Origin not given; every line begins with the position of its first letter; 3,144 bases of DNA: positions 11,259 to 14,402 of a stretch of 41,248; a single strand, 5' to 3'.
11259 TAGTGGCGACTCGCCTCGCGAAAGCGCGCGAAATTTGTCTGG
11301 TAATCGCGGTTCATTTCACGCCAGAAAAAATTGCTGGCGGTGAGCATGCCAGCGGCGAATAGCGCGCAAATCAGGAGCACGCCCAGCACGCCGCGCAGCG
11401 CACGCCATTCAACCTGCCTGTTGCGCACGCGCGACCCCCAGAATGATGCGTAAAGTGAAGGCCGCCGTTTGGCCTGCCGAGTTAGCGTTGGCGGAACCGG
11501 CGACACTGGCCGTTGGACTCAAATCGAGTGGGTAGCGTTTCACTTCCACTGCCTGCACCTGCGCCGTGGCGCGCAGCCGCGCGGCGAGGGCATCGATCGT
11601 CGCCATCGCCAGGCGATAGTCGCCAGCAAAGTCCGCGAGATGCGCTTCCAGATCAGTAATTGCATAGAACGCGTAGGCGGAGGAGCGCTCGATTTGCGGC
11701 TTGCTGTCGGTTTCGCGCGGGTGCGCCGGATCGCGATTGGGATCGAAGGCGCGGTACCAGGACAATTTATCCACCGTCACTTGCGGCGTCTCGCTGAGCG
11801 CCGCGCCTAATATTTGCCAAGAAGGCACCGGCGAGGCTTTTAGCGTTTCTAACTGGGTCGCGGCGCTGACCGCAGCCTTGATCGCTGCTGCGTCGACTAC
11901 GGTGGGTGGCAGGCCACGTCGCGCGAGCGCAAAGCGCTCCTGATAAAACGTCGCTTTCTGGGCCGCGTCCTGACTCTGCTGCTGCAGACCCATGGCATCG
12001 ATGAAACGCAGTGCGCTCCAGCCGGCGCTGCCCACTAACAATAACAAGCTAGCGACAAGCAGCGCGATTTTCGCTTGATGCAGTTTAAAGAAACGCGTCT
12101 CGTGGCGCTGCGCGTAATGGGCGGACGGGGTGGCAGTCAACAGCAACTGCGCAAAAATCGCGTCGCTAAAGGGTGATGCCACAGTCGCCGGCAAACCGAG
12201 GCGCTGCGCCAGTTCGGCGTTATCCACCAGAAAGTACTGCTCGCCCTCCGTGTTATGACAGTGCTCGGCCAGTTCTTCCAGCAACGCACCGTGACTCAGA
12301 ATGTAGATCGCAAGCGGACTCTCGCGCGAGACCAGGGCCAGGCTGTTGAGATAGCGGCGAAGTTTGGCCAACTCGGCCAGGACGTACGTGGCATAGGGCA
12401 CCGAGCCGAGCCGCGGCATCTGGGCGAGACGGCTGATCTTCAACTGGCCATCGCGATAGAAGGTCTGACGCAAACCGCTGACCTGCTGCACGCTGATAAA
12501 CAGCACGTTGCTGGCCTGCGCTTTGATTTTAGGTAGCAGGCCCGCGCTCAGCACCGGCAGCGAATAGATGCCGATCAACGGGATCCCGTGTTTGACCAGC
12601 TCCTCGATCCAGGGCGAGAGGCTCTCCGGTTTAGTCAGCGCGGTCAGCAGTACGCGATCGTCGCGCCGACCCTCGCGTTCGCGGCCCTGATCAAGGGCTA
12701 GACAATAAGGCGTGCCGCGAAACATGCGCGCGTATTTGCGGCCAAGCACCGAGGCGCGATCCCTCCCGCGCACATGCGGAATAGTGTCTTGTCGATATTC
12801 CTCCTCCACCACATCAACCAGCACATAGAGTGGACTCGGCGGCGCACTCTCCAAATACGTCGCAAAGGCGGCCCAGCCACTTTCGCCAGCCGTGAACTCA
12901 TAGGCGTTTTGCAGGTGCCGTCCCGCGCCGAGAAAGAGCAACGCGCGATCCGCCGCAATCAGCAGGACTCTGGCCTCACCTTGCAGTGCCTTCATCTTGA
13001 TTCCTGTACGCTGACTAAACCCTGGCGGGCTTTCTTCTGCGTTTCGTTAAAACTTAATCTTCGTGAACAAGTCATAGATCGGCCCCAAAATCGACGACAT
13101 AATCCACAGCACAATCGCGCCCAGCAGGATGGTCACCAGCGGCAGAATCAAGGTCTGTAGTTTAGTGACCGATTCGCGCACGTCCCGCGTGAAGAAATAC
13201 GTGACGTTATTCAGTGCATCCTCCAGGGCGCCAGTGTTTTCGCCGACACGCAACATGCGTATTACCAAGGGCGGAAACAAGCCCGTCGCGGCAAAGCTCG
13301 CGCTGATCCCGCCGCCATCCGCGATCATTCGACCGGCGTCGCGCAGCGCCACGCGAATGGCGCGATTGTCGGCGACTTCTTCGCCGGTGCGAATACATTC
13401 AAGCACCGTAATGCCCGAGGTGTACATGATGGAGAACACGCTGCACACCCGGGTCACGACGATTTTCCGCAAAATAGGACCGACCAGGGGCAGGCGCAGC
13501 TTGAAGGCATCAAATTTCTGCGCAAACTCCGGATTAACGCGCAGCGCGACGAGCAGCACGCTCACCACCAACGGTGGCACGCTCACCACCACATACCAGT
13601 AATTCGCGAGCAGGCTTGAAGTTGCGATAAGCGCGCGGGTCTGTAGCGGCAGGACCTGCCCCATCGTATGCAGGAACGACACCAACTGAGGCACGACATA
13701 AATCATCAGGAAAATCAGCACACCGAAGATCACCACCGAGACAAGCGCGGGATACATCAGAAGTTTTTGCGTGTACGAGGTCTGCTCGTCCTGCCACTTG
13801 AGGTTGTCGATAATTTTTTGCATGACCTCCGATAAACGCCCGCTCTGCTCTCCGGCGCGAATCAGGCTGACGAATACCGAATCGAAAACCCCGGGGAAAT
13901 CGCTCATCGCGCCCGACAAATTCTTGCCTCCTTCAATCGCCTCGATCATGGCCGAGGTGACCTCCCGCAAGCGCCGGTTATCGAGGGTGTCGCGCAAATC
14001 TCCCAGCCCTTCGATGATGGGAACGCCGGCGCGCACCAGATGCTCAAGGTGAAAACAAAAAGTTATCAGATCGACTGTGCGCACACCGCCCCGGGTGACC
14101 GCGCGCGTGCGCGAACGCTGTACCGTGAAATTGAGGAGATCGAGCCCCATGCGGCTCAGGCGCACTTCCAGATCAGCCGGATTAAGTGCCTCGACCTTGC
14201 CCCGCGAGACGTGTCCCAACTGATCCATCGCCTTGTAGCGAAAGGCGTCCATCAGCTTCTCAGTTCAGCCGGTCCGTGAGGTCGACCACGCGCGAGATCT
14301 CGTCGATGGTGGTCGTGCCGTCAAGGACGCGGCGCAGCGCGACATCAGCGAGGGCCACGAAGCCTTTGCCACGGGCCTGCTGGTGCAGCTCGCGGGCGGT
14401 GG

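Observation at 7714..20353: Compact, re-ordered MSH/T2SS-like type IV filament operon with a minimal pilin set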

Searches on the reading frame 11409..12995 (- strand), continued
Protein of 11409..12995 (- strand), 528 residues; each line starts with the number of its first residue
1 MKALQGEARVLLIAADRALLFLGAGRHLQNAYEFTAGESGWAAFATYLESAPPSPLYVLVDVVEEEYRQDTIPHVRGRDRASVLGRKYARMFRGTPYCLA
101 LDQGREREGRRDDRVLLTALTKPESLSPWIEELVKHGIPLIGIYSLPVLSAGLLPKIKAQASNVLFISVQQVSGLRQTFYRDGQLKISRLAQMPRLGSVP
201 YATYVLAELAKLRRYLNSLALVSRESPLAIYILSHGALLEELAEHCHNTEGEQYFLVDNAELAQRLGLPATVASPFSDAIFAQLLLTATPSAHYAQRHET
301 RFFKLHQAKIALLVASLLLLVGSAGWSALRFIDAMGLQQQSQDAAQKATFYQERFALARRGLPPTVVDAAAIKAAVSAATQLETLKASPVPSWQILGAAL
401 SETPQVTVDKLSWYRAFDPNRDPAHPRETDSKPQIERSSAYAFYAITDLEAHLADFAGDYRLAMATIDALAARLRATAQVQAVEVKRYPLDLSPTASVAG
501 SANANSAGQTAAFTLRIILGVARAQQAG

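Call 105: find_encoding_contigs(protein=P0075, flank=10000, max_places=1)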
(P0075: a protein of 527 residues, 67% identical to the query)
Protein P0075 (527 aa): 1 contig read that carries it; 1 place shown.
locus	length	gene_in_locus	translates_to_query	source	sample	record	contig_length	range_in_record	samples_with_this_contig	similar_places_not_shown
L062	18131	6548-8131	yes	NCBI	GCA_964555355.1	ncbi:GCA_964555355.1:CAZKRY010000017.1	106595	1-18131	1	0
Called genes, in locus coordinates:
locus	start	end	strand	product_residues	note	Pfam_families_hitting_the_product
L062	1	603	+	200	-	?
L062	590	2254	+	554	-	PF07655:Secretin_N_2 (weak), PF00263:Secretin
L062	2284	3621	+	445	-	PF13428:TPR_14 (faint), PF00515:TPR_1 (faint), PF07719:TPR_2 (faint), PF13176:TPR_7 (faint), PF13432:TPR_16 (weak), PF14559:TPR_19, PF23914:TPR_CcmH_CycH (faint)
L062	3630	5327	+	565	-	PF05157:MshEN, PF00437:T2SSE, PF13191:AAA_16 (weak)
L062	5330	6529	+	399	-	PF28597:T2SSF_N, PF00482:T2SSF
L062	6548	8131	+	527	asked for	-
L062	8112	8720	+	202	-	-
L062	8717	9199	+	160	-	-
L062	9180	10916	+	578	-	-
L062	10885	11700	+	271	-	PF07963:N_methyl (weak)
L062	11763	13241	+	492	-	PF04715:, PF00425:Chorismate_bind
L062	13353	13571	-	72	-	PF00364:Biotin_lipoyl, PF25917:BSH_RND (weak), PF05896:NQRA_N (weak), PF25984:BSH_YknX (faint)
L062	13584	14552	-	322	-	PF02626:CT_A_B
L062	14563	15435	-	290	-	PF02682:CT_C_D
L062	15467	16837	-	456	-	PF00289:Biotin_carb_N, PF02786:CPSase_L_D2, PF07478:Dala_Dala_lig_C, PF02785:Biotin_carb_C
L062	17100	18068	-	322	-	PF01590:GAF, PF13185:GAF_2, PF00989:PAS, PF08448:PAS_4, PF13188:PAS_8, PF13426:PAS_9 (weak), PF08447:PAS_3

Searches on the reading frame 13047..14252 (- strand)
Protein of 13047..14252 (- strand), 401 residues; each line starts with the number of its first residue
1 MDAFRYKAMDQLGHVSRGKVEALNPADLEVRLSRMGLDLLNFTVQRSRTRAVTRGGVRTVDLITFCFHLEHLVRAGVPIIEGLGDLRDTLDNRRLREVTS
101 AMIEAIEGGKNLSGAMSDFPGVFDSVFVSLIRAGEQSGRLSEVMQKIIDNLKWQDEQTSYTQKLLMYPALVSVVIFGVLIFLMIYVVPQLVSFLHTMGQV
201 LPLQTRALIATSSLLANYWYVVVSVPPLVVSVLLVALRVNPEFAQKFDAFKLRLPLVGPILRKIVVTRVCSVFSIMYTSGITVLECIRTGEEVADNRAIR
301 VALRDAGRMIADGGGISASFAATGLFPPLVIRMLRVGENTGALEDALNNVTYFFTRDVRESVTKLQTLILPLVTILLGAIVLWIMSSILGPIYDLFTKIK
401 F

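Call 4: search_protein_families(library=pfam, proteins=[window:13047-14252:-], max_evalue=0.01)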
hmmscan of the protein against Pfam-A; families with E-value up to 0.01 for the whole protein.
window:13047-14252:- (401 aa): 1 family
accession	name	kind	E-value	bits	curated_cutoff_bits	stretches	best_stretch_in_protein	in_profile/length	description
PF00482.28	T2SSF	-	2.6e-46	157.1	25.2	2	67-188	3-125/125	Type II secretion system (T2SS), protein F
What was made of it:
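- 13047..14252 (-): GspF/PilC/MshG-type inner-membrane platform protein (401 aa). Pfam T2SSF twice, E=2.6e-46 (call 4).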

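Call 5: search_protein_families(library=ncbifam, proteins=[window:13047-14252:-], max_evalue=0.01)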
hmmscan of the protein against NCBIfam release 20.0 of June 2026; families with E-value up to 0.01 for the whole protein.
window:13047-14252:- (401 aa): 6 families
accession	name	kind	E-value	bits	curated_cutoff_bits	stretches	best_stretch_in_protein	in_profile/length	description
TIGR02120.1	GspF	equivalog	2.1e-91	307.2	424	1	4-395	1-397/401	type II secretion system inner membrane protein GspF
NF052607.1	T4PiliAsmPilCThrm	equivalog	1.4e-66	225.3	700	1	1-397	1-402/406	type IV pilus assembly protein PilC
NF052606.1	T4PiliAsmPilCMyx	equivalog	1.2e-65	222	700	1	3-400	21-419/419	type IV pilus assembly protein PilC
NF047826.1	T3SSXpsF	equivalog_domain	4.9e-62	210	650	1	1-398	1-403/405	type II secretion system protein XpsF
NF007861.0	PRK10573.1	equivalog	1.1e-53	182.8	401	1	4-396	7-395/401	protein transport protein HofC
NF041012.2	T4P_ComGB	equivalog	1.3e-33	116.8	240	1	64-395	5-330/332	competence type IV pilus assembly protein ComGB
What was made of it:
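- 13047..14252 (-): TIGR02120 scores 307 bits, below its 424 cut-off (call 5).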
